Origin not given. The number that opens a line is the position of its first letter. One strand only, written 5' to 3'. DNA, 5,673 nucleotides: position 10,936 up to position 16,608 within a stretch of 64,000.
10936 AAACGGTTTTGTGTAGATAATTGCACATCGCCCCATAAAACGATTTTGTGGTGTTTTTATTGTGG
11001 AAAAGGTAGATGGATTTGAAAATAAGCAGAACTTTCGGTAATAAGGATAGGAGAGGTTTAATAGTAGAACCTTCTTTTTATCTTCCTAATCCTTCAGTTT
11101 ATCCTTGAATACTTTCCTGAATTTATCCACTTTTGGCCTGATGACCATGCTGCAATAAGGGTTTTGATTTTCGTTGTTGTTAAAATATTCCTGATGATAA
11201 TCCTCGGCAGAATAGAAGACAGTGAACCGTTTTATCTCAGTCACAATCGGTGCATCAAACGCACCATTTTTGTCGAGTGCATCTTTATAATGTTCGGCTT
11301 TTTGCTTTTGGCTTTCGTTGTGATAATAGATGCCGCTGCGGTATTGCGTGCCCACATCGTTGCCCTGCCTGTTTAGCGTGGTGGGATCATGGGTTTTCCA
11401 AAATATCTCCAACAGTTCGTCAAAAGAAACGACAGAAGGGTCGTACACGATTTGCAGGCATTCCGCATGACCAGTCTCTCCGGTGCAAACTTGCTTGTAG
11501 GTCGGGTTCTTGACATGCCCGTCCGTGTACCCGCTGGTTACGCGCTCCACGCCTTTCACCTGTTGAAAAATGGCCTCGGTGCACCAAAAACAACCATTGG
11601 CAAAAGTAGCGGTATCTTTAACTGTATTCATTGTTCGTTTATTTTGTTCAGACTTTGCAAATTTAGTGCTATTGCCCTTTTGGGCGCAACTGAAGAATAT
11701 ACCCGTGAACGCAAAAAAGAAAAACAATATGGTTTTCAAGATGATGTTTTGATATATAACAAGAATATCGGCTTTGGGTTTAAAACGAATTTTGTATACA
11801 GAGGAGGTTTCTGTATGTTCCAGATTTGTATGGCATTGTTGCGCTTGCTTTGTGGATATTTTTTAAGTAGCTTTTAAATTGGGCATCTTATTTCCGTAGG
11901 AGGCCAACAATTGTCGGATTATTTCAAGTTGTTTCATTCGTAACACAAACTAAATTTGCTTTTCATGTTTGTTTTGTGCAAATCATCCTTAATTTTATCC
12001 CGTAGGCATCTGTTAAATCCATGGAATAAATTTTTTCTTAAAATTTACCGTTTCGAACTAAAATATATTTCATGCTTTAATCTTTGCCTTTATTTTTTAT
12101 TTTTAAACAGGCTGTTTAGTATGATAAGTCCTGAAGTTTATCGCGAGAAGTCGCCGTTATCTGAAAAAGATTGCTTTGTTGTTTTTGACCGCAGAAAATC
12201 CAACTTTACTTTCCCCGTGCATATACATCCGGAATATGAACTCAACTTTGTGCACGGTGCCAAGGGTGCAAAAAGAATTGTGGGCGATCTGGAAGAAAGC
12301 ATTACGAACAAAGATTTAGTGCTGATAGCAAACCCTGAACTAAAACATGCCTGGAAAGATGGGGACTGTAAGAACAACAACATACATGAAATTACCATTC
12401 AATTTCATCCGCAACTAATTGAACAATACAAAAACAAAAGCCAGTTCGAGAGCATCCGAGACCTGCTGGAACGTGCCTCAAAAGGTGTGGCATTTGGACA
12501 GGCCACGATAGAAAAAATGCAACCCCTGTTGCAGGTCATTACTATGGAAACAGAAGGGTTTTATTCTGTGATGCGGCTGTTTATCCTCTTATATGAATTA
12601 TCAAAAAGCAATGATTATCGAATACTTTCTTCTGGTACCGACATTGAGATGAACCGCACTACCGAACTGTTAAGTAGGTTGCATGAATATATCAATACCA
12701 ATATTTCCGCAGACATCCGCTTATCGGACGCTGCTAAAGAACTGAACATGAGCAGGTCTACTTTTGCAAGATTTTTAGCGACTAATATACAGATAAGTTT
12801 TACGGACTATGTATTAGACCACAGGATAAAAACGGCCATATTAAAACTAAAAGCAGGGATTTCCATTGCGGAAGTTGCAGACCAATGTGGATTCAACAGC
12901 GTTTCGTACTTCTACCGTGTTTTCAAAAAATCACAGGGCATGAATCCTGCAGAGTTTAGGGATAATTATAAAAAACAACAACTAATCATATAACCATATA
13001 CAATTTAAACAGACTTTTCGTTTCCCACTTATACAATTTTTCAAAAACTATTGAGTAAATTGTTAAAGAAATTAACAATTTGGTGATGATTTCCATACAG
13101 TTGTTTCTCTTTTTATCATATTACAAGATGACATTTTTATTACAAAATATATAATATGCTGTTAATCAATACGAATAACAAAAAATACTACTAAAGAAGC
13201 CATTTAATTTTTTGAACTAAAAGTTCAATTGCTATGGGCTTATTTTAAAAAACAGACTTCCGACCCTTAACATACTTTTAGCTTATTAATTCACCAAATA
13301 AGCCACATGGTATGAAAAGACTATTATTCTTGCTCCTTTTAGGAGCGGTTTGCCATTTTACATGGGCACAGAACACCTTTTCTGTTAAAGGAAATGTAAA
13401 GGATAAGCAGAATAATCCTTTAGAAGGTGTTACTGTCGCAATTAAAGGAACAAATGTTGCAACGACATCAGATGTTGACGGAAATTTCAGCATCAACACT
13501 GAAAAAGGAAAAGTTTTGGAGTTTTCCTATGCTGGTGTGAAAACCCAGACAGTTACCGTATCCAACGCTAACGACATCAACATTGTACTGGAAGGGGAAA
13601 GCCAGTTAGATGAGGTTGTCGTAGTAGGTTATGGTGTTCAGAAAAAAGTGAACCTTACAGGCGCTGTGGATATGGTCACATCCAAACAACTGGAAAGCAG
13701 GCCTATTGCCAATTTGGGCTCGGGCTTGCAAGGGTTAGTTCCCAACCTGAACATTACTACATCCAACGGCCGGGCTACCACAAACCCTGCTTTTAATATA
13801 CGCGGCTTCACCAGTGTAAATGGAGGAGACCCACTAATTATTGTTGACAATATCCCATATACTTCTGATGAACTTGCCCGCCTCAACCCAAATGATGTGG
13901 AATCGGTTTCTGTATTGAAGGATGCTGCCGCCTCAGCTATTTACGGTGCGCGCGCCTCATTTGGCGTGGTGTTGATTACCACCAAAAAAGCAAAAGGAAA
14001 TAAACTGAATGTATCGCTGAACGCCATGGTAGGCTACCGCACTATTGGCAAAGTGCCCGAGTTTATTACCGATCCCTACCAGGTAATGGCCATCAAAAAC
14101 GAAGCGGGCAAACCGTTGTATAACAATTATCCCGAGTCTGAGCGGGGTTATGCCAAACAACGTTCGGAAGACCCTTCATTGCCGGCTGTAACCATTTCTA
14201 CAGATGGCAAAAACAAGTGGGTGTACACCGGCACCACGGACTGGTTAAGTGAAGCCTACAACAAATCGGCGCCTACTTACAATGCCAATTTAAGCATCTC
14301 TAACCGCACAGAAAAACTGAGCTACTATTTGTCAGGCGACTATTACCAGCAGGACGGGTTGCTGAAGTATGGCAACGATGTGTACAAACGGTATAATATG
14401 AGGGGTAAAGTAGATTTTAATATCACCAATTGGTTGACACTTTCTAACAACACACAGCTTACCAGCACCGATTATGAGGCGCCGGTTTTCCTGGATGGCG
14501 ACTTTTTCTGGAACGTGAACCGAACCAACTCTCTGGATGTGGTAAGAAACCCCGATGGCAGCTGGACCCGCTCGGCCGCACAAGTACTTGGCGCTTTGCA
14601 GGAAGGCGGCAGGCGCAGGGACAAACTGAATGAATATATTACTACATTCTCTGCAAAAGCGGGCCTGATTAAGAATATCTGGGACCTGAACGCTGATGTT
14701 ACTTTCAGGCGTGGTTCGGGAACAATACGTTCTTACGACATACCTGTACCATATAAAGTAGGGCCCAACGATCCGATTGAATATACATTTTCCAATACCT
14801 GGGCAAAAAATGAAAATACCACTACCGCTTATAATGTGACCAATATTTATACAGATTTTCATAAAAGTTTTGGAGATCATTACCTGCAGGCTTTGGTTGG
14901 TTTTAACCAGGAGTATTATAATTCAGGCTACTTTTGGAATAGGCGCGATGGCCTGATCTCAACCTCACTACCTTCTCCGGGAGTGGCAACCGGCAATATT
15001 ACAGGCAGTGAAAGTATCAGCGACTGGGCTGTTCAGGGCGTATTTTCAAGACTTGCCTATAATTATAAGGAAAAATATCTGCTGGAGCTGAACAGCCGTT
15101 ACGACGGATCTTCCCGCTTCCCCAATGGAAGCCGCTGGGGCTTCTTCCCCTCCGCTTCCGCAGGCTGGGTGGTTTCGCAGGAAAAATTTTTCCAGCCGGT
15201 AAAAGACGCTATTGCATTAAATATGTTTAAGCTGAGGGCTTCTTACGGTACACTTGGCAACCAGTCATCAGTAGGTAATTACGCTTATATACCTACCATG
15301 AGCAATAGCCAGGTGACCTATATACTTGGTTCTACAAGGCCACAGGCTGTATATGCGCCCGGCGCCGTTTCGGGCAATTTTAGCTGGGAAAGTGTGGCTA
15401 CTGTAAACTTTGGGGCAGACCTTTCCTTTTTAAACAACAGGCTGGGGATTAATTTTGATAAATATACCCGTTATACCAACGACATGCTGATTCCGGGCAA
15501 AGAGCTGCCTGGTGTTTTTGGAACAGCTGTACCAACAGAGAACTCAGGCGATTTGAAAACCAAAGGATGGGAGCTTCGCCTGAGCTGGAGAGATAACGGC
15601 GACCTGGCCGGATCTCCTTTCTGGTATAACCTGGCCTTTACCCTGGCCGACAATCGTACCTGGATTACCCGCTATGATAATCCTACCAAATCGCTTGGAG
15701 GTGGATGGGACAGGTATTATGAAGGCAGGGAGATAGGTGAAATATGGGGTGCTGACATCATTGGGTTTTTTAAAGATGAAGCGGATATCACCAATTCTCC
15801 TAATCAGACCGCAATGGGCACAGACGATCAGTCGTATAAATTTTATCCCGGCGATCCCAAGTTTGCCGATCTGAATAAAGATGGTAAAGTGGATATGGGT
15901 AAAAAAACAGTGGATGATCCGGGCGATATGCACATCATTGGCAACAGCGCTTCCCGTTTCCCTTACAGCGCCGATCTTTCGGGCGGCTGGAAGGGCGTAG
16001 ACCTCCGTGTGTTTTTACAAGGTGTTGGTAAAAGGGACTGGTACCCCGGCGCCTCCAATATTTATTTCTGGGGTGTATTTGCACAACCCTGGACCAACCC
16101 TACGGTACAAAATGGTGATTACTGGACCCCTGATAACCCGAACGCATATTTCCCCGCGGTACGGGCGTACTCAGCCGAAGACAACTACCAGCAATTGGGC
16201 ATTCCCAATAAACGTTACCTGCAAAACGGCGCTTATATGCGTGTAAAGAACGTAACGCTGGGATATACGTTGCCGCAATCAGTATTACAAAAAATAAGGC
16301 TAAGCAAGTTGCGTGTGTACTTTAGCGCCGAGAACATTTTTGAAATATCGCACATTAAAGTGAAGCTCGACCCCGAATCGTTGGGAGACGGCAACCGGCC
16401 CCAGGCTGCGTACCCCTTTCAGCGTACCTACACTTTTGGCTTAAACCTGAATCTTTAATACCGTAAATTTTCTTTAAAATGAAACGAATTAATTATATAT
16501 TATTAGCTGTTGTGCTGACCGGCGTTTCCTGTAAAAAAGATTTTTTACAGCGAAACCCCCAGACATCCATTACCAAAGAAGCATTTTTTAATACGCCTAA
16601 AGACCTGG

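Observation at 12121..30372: Candidate glycosphingolipid-foraging PUL: endoglycoceramidase feeding Man-beta1,4-Glc phosphorylase without mannanase or epimerase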

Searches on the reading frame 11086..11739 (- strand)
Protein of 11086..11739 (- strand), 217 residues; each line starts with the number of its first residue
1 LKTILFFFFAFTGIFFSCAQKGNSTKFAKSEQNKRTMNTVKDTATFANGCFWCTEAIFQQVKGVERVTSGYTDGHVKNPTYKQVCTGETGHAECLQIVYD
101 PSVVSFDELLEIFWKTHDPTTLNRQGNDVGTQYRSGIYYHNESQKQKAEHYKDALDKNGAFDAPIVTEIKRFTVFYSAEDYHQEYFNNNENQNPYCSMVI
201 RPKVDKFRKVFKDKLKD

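Call 8: search_protein_families(library=pfam, proteins=[window:11086-11739:-])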
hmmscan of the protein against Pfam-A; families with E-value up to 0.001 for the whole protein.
window:11086-11739:- (217 aa): 1 family
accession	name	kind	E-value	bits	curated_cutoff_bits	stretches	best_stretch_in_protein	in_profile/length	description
PF01625.27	PMSR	-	7.3e-68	228.1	23.7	1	43-196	1-152/153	Peptide methionine sulfoxide reductase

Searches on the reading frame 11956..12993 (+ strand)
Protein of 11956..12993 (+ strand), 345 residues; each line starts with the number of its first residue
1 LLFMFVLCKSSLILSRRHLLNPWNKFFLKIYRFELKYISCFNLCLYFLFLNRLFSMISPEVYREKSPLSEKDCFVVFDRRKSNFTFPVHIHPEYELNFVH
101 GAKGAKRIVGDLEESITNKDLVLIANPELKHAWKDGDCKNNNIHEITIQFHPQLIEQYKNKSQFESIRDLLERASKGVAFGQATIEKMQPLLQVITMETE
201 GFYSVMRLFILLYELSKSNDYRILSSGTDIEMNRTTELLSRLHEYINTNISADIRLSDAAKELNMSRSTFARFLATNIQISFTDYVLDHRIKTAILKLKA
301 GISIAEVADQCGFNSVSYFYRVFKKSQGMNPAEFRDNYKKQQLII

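Call 3: search_protein_families(library=pfam, proteins=[window:11956-12993:+])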
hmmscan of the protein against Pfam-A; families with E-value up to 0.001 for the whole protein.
window:11956-12993:+ (345 aa): 6 families
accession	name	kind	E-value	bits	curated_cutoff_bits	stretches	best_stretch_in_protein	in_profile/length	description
PF12833.13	HTH_18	-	2.8e-19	69.6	33.6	1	260-336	2-79/80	Helix-turn-helix domain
PF00165.29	HTH_AraC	-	1.5e-14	54.1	26.6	1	300-335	7-41/42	Bacterial regulatory helix-turn-helix proteins, AraC family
PF13384.12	HTH_23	-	1.9e-05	24.8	24.6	0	290-322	5-37/50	Homeodomain-like domain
PF13551.12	HTH_29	-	2.5e-05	24.7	28.1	0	255-274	14-33/64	Winged helix-turn helix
PF02796.21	HTH_7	-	0.00013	22.4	23.8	0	289-325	9-44/45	Helix-turn-helix domain of resolvase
PF13560.12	HTH_31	-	0.00065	20.4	27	0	253-278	14-39/64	Helix-turn-helix domain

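Call 4: search_protein_families(library=ncbifam, proteins=[window:11956-12993:+])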
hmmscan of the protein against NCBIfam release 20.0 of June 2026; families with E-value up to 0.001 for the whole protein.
window:11956-12993:+ (345 aa): 27 families (the best 25 are shown)
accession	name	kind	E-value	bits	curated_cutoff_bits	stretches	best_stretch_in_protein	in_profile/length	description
TIGR04094.1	adjacent_YSIRK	equivalog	5.8e-20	71.6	200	1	230-335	278-383/383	YSIRK-targeted surface antigen transcriptional regulator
NF047788.1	TransRegPocR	equivalog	4.8e-16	58.9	500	1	240-341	192-294/296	transcriptional regulator PocR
NF047455.1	TF_Staph_AryK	equivalog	2e-15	56.1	850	1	230-342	150-263/759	transcriptional regulator AryK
NF007860.0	PRK10572.1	equivalog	1.3e-14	53.7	208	1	240-340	186-287/292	arabinose operon transcriptional regulator AraC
NF007432.1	PRK09978.1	equivalog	1.3e-13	50.7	500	1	240-340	145-245/274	DNA-binding transcriptional regulator GadX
NF011732.0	PRK15185.1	equivalog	3.4e-13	49.6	354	1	196-334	171-303/309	transcriptional regulator HilD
NF006902.0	PRK09393.1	equivalog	1.9e-12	47.1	425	1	231-341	214-325/327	transcriptional regulator FtrA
NF049968.1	QhpR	equivalog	5.5e-12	45.4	250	1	232-335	180-284/284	AraC-like transcriptional regulator QhpR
NF033869.1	viru_reg_Rsp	equivalog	9.6e-11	40.8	400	1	235-340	145-251/701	AraC family transcriptional regulator Rsp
NF052534.1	RzbtTranRegRhrA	equivalog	6e-10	38.9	500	1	237-336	207-309/312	rhizobactin biosynthesis transcriptional regulator RhrA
NF010026.0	PRK13501.1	equivalog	6.3e-10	38.7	363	1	76-342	21-282/290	HTH-type transcriptional activator RhaR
NF011733.0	PRK15186.1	equivalog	8.4e-10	38.5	403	1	240-335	184-279/291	AraC family transcriptional regulator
NF049932.1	TranspRegBtr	equivalog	1.5e-09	36.9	900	1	223-339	151-267/531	bacillibactin transport transcriptional regulator Btr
NF007407.0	PRK09940.1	equivalog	1.8e-09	37.6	348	1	241-342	138-238/253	transcriptional regulator YdeO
NF052371.1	TransRegGbdRPseu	equivalog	2e-09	37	480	1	243-340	231-329/365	choline metabolism transcriptional regulator GbdR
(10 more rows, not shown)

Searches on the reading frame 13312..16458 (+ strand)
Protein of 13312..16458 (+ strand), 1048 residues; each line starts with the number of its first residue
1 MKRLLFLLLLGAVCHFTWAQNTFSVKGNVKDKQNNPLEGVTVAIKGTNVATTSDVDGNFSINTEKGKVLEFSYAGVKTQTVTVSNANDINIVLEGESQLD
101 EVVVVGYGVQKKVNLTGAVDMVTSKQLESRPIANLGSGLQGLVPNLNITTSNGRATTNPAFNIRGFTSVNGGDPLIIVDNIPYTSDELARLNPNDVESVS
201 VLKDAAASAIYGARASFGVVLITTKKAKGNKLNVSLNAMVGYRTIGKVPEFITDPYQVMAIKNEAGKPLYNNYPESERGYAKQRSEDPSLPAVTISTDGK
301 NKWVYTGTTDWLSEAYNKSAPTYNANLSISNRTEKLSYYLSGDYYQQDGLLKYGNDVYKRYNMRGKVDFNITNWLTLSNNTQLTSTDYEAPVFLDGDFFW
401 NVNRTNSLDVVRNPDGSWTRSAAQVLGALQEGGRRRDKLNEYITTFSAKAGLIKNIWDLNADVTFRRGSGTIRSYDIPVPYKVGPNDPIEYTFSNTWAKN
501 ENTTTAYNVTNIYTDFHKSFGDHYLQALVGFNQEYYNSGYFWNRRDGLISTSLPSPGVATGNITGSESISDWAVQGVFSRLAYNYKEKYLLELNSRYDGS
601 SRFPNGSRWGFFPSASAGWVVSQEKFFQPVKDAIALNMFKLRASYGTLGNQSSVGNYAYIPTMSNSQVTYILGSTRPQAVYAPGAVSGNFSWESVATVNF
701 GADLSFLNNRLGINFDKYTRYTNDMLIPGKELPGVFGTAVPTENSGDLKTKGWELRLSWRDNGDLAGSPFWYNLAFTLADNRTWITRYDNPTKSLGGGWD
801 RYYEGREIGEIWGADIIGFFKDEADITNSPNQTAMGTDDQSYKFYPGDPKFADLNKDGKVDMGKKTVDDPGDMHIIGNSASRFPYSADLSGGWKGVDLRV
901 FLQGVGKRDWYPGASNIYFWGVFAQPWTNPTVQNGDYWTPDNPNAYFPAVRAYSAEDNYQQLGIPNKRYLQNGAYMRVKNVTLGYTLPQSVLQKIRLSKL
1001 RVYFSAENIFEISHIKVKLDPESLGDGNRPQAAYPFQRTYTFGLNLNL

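Call 3: search_protein_families(library=pfam, proteins=[window:13312-16458:+])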
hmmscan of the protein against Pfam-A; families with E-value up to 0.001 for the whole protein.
window:13312-16458:+ (1048 aa): 3 families
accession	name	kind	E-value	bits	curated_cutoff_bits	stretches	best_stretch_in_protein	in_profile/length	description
PF07715.20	Plug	-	5.4e-20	72.3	23.9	1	112-219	2-107/107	TonB-dependent Receptor Plug Domain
PF13715.12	CarbopepD_reg_2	-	6.6e-16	58.6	32.2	1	25-104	1-88/88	CarboxypepD_reg-like domain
PF13620.12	CarboxypepD_reg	-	1.3e-09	38.7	32.3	1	24-93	1-81/82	Carboxypeptidase regulatory-like domain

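Call 4: search_protein_families(library=ncbifam, proteins=[window:13312-16458:+])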
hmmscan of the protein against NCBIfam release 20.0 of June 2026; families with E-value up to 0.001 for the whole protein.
window:13312-16458:+ (1048 aa): 3 families
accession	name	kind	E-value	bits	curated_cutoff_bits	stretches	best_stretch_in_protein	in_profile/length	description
TIGR04056.1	OMP_RagA_SusC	subfamily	3.1e-254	846.7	368.25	1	24-1048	2-981/981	SusC/RagA family TonB-linked outer membrane protein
TIGR04057.1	SusC_RagA_signa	signature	6.1e-16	57.9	46.2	1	195-225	1-31/31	SusC/RagA subfamily TonB-dependent outer membrane receptor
NF053692.1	BamP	equivalog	0.00016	21.1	230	1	1-125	1-133/251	BamP family beta-barrel-assembly machinery protein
